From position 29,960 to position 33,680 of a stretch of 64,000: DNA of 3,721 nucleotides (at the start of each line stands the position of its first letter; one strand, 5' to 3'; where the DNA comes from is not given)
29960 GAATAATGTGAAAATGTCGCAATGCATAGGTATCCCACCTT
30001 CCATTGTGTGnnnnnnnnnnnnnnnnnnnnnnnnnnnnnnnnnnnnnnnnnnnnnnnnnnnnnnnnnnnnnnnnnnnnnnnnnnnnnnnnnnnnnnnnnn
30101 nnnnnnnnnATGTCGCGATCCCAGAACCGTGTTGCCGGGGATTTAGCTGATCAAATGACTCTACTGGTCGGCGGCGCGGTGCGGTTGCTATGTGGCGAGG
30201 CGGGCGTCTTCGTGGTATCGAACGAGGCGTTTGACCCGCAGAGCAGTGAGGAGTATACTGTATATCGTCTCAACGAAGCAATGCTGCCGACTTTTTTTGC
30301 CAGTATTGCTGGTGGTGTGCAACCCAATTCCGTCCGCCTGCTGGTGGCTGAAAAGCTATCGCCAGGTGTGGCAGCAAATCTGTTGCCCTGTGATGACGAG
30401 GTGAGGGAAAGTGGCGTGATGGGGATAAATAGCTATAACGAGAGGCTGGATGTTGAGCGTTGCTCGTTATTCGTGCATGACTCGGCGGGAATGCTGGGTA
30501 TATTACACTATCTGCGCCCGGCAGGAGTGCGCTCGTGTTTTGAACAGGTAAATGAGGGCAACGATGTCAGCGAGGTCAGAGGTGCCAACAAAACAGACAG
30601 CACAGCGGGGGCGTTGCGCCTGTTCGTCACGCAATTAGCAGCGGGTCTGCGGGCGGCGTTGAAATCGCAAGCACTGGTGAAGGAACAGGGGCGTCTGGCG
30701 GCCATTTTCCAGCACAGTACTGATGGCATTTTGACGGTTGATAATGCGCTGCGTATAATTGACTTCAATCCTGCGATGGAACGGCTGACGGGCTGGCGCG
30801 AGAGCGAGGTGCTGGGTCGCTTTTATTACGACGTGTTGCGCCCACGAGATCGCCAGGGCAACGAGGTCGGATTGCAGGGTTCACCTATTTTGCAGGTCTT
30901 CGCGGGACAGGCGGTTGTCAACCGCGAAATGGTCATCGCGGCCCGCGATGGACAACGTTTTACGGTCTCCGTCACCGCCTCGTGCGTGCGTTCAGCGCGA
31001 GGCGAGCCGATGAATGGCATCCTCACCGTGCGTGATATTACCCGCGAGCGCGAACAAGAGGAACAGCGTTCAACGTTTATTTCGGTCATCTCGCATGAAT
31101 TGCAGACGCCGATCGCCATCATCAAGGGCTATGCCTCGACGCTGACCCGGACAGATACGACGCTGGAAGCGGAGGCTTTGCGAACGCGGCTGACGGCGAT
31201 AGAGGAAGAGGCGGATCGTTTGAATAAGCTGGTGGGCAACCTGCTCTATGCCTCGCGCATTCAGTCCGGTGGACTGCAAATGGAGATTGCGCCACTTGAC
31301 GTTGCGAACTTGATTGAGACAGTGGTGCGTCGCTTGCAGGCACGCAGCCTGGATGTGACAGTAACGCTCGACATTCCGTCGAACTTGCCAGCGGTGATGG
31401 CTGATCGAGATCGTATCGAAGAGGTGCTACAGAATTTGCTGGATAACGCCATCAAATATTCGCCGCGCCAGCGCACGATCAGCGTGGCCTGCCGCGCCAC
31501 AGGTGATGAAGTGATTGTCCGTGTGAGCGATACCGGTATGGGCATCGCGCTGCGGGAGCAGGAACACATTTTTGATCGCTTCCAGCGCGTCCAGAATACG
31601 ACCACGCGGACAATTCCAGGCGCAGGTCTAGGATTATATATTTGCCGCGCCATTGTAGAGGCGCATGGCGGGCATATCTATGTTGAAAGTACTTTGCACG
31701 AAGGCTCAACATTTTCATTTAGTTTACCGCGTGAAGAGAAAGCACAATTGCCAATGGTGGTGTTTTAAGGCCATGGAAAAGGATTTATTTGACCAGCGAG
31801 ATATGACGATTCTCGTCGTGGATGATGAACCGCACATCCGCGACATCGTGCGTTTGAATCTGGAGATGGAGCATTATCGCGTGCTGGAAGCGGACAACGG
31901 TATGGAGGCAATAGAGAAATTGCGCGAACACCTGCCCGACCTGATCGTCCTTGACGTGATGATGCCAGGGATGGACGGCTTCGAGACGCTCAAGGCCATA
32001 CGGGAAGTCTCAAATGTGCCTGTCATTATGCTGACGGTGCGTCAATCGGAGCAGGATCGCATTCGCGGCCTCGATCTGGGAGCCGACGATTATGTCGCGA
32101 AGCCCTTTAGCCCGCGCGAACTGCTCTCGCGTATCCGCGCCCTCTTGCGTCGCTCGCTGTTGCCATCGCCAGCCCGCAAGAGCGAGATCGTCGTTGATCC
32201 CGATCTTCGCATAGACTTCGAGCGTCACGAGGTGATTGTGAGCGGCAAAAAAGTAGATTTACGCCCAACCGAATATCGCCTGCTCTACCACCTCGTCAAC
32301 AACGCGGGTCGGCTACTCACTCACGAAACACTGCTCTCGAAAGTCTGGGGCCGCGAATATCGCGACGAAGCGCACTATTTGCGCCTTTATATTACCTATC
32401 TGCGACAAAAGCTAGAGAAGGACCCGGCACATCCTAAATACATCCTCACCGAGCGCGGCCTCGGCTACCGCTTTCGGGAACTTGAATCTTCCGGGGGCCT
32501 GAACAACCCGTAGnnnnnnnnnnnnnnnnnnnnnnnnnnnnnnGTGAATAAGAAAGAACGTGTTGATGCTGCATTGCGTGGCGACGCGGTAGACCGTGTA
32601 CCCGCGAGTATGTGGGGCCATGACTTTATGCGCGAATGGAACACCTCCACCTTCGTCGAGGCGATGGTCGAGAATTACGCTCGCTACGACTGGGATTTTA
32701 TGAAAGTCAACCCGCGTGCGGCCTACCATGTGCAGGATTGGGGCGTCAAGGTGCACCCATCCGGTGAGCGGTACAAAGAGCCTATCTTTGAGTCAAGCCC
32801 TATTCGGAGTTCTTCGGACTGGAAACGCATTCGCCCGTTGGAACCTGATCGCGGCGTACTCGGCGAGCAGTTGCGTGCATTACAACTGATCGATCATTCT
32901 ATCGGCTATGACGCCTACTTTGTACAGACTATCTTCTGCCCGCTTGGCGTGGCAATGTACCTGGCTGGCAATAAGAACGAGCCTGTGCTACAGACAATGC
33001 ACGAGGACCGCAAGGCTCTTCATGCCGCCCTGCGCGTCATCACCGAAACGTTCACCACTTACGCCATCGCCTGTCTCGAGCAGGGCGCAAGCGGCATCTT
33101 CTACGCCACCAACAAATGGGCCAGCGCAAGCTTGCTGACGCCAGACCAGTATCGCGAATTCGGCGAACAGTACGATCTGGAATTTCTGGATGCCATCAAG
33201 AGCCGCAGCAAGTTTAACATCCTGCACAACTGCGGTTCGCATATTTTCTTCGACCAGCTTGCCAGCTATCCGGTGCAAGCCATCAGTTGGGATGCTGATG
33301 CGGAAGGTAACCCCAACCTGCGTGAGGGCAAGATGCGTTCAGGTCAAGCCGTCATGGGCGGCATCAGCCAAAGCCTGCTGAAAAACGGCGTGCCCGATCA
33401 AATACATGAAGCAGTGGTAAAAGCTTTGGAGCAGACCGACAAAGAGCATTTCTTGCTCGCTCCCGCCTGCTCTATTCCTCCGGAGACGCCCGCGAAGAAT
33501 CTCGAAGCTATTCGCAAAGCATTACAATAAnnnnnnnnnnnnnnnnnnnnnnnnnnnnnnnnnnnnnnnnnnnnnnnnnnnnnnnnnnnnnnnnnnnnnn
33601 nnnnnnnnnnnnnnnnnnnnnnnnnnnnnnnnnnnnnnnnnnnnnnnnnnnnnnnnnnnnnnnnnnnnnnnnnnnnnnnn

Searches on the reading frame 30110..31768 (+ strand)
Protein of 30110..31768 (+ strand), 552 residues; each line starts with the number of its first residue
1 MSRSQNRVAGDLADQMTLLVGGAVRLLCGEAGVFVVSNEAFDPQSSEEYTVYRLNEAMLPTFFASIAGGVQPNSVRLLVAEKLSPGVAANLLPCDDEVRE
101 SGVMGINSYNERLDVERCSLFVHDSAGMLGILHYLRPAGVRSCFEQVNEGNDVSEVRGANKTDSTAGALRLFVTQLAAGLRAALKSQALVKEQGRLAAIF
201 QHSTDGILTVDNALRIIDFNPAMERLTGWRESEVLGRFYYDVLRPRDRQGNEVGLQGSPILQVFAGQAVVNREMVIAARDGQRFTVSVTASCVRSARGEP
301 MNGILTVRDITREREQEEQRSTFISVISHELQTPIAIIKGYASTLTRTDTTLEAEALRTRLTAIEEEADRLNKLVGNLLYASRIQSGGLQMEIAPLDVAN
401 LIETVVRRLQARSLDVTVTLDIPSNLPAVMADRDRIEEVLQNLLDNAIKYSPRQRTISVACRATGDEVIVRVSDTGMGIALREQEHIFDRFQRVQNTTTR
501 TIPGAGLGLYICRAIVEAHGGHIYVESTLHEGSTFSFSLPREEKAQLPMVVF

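Call 56: search_protein_families(library=pfam, proteins=[window:30110-31768:+])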
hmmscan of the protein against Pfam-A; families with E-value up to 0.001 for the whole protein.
window:30110-31768:+ (552 aa): 7 families
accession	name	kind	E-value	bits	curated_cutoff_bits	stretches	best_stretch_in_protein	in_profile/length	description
PF02518.31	HATPase_c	-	2.2e-31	109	26.4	1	432-542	2-110/111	Histidine kinase-, DNA gyrase B-, and HSP90-like ATPase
PF00512.31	HisKA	-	2.1e-15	56.9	26.9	1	319-387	1-66/66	His Kinase A (phospho-acceptor) domain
PF00989.32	PAS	-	3e-15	56.7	22.6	1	195-310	2-113/113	PAS fold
PF08448.16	PAS_4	-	1.1e-11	45.4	23.1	1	200-315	1-110/110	PAS fold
PF13426.13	PAS_9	-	1.8e-09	38.3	27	1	205-311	2-102/103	PAS domain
PF13188.13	PAS_8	-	4.5e-08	33.2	21.8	1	195-245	2-52/65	PAS domain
PF08447.18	PAS_3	-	8.3e-06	26.4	25.6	1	217-302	2-84/89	PAS fold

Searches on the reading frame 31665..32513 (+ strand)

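Call 56: search_protein_families(library=pfam, proteins=[window:31665-32513:+])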
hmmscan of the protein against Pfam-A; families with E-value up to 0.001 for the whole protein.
window:31665-32513:+ (282 aa): 2 families
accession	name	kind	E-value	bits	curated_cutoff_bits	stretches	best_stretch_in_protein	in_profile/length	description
PF00072.30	Response_reg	-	3.3e-35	121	30.2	1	49-158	1-111/111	Response regulator receiver domain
PF00486.34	Trans_reg_C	-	9.9e-25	86.9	26.2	1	194-270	1-77/77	Transcriptional regulatory protein, C terminal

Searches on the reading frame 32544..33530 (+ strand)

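Call 56: search_protein_families(library=pfam, proteins=[window:32544-33530:+])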
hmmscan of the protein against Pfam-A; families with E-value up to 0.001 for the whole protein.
window:32544-33530:+ (328 aa): 1 family
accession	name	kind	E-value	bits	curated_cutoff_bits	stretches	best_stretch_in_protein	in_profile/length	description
PF01208.23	URO-D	-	7.3e-42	144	23.9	1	3-326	2-342/346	Uroporphyrinogen decarboxylase (URO-D)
